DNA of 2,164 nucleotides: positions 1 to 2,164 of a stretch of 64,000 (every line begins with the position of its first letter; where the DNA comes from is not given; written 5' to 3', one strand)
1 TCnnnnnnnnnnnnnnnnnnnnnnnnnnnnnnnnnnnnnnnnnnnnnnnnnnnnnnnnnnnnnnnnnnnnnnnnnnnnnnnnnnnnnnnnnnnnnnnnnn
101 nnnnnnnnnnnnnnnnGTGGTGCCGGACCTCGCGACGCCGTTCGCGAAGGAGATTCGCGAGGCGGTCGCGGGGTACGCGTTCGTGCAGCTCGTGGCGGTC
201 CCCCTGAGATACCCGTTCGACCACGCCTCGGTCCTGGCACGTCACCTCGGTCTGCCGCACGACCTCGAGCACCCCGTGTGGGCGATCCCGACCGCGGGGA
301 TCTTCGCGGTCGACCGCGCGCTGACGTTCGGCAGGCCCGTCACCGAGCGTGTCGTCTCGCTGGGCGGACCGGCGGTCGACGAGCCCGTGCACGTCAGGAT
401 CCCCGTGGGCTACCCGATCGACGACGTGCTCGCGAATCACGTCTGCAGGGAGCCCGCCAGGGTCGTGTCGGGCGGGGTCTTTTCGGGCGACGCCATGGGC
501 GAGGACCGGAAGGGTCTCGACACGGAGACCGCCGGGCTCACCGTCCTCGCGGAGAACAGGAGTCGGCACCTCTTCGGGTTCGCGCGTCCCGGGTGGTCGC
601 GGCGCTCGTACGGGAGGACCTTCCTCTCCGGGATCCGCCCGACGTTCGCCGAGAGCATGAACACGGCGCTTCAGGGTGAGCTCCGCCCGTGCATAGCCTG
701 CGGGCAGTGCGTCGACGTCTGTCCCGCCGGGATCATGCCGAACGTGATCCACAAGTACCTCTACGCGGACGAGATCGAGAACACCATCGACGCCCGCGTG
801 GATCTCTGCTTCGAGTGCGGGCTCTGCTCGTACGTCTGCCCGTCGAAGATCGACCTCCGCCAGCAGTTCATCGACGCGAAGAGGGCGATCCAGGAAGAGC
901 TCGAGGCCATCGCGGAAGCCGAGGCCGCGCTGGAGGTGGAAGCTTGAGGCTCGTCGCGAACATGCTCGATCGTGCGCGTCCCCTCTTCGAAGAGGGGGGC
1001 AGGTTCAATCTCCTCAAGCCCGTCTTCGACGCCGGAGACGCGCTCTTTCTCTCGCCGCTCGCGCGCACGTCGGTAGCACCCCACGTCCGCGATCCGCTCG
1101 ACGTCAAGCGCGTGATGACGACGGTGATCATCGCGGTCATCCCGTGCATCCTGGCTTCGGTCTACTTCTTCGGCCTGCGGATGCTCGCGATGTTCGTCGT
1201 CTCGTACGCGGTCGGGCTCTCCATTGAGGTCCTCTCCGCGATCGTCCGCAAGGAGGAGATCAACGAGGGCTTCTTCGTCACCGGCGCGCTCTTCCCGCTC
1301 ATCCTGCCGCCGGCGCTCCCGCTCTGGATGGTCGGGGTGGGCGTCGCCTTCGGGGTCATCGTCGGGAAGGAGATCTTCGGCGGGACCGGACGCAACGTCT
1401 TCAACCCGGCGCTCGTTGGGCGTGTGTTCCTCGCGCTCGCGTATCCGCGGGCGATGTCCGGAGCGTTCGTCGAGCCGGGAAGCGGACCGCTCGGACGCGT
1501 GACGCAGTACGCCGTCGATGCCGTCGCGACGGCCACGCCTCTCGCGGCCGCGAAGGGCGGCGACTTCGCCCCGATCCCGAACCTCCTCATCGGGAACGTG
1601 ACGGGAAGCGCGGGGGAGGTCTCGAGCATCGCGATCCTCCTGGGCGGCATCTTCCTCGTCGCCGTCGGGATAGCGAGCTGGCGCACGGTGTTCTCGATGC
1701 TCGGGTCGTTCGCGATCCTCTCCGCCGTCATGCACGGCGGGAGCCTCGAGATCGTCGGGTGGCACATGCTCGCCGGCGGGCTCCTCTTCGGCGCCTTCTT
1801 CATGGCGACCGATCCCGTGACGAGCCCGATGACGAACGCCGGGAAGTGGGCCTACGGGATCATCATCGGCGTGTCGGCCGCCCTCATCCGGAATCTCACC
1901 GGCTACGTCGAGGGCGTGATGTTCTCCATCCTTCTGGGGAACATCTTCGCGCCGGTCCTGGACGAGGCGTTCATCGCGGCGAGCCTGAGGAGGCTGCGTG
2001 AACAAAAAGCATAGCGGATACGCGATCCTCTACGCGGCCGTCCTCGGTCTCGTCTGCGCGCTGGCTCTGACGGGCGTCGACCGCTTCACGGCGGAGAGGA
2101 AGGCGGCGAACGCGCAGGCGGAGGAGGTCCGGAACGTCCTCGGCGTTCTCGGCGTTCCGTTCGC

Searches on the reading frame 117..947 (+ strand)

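Call 9: search_protein_families(library=pfam, proteins=[window:117-947:+], max_evalue=0.001)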
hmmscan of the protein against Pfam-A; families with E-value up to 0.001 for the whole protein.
window:117-947:+ (276 aa): 16 families
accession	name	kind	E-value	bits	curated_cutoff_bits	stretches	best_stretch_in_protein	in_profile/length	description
PF13183.11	Fer4_8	-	2.2e-10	41.4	27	1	189-245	2-68/68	4Fe-4S dicluster domain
PF13187.11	Fer4_9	-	3.3e-10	40.3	27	2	192-244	2-50/52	4Fe-4S dicluster domain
PF12838.12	Fer4_7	-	1.3e-09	38.8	27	1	192-245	2-52/52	4Fe-4S dicluster domain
PF13534.11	Fer4_17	-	4.5e-09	37.2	22.2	1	192-246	2-61/61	4Fe-4S dicluster domain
PF11973.14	NQRA_SLBB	-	1.7e-08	35.3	27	1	79-126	1-48/51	NQRA C-terminal domain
PF13237.11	Fer4_10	-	4.6e-08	33.3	25.5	1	189-242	6-53/53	4Fe-4S dicluster domain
PF13484.11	Fer4_16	-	8.4e-07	30.1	30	1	192-243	2-65/66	4Fe-4S double cluster binding domain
PF00037.32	Fer4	-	1.1e-06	28.6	21.1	0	192-206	8-22/24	4Fe-4S binding domain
PF13746.11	Fer4_18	-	1.4e-06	28.9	27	0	225-250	55-80/114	4Fe-4S dicluster domain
PF12797.12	Fer4_2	-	5.4e-06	26.5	24.5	0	191-204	9-22/22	4Fe-4S binding domain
PF25160.1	LdpA_Fe-S-bd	-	8.3e-06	25.9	27.6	0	191-207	27-43/49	LdpA Fe-S cluster-binding domain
PF12798.12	Fer4_3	-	2e-05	25.5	27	0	231-244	1-14/15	4Fe-4S binding domain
PF12800.12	Fer4_4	-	2.6e-05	24.6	24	0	192-205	4-17/17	4Fe-4S binding domain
PF17179.9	Fer4_22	-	0.00013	23.1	27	0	191-206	80-95/95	4Fe-4S dicluster domain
PF14697.11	Fer4_21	-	0.00015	22.3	35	1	191-243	7-53/59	4Fe-4S dicluster domain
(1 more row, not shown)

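Call 58: search_protein_families(library=ncbifam, proteins=[window:117-947:+], max_evalue=0.00001)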
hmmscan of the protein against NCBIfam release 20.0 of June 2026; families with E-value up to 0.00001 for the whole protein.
window:117-947:+ (276 aa): 14 families
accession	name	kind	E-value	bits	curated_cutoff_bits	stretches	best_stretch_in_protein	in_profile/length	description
NF003761.0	PRK05352.1-4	equivalog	3.7e-38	131.4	450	1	15-260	200-446/449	Na(+)-translocating NADH-quinone reductase subunit A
NF003454.1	PRK05035.1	equivalog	2.8e-31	108.6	345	2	182-271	359-448/556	electron transport complex subunit RsxC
TIGR01936.1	nqrA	equivalog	4.3e-31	108.3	321.05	1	24-249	205-433/446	NADH:ubiquinone reductase (Na(+)-transporting) subunit A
TIGR01945.1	rnfC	subfamily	7.2e-31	107.2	245.95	2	186-260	359-433/435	RnfABCDGE type electron transport complex subunit C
NF003759.0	PRK05352.1-2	equivalog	6.4e-30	104.2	505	1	47-259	230-444/447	Na(+)-translocating NADH-quinone reductase subunit A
NF003762.0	PRK05352.1-5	equivalog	5.6e-23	81.2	819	1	43-259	223-441/444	Na(+)-translocating NADH-quinone reductase subunit A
NF041837.1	rnfC_Methano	equivalog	4.7e-22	78.4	650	1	185-269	353-437/438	Rnf electron transport complex subunit RnfC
NF003758.0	PRK05352.1-1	equivalog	2.3e-08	33.2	850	1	54-245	244-443/468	Na(+)-translocating NADH-quinone reductase subunit A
NF042909.1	FMH_DH_FwdF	exception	1.6e-07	30.8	375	1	176-254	239-320/336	tungsten-dependent formylmethanofuran dehydrogenase subunit FwdF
TIGR01971.1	NuoI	subfamily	2.5e-07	30.3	113.05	1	188-251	40-104/121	NADH-quinone oxidoreductase, chain I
NF040864.1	HgcB_ferredoxin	equivalog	5.3e-07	29.4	99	1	184-244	8-59/93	mercury methylation ferredoxin HgcB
NF045874.1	Vhu_polyferre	exception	1.1e-06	27.6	600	1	184-244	286-344/381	F420-non-reducing hydrogenase associated-polyferredoxin VhuB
NF004898.0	PRK06259.1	equivalog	6.5e-06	25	385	0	218-260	175-217/488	fumarate reductase (CoM/CoB) subunit TfrB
TIGR02745.1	ccoG_rdxA_fixG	equivalog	6.9e-06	25.3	316.7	0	187-206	228-247/435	cytochrome c oxidase accessory protein CcoG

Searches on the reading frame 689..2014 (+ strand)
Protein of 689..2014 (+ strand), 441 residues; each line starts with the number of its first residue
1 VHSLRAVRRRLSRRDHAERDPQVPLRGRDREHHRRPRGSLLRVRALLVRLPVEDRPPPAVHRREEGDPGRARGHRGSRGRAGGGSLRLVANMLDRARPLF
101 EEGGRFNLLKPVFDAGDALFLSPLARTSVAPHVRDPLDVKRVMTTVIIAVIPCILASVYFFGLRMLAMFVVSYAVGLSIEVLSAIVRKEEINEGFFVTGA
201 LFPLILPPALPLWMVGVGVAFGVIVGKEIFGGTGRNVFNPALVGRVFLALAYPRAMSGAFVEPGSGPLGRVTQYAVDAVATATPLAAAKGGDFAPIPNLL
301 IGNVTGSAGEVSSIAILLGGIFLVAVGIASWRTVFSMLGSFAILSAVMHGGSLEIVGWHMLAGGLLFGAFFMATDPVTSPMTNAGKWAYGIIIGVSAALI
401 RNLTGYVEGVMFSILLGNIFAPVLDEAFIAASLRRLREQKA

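Call 9: search_protein_families(library=pfam, proteins=[window:689-2014:+], max_evalue=0.001)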
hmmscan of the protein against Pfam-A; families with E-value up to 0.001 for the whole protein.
window:689-2014:+ (441 aa): 1 family
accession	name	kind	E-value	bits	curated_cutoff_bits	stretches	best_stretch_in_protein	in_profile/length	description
PF03116.20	NQR2_RnfD_RnfE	-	5.1e-100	335.1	27.7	1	127-428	2-290/296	NQR2, RnfD, RnfE family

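Call 58: search_protein_families(library=ncbifam, proteins=[window:689-2014:+], max_evalue=0.00001)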
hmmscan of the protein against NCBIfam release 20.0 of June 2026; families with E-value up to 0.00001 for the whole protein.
window:689-2014:+ (441 aa): 6 families
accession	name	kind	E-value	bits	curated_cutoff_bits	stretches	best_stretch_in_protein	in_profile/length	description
NF003756.0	PRK05349.1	equivalog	1.4e-102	343.6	414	2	165-437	121-401/406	NADH:ubiquinone reductase (Na(+)-transporting) subunit B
TIGR01937.1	nqrB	equivalog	2.8e-98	329.5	349.9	2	159-434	114-411/413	NADH:ubiquinone reductase (Na(+)-transporting) subunit B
NF002181.0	PRK01024.1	equivalog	5.1e-79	266.3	792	3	160-260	115-216/503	Na(+)-transporting NADH-quinone reductase subunit B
TIGR01946.1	rnfD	subfamily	1.6e-71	241.4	207.05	1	130-426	1-318/327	RnfABCDGE type electron transport complex subunit D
NF002011.0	PRK00816.1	equivalog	4e-52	177.4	415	2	128-258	6-141/352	electron transport complex subunit RsxD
NF041838.1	rnfD_Methano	equivalog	1.2e-46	159.4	400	2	128-259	6-140/285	Rnf electron transport complex subunit RnfD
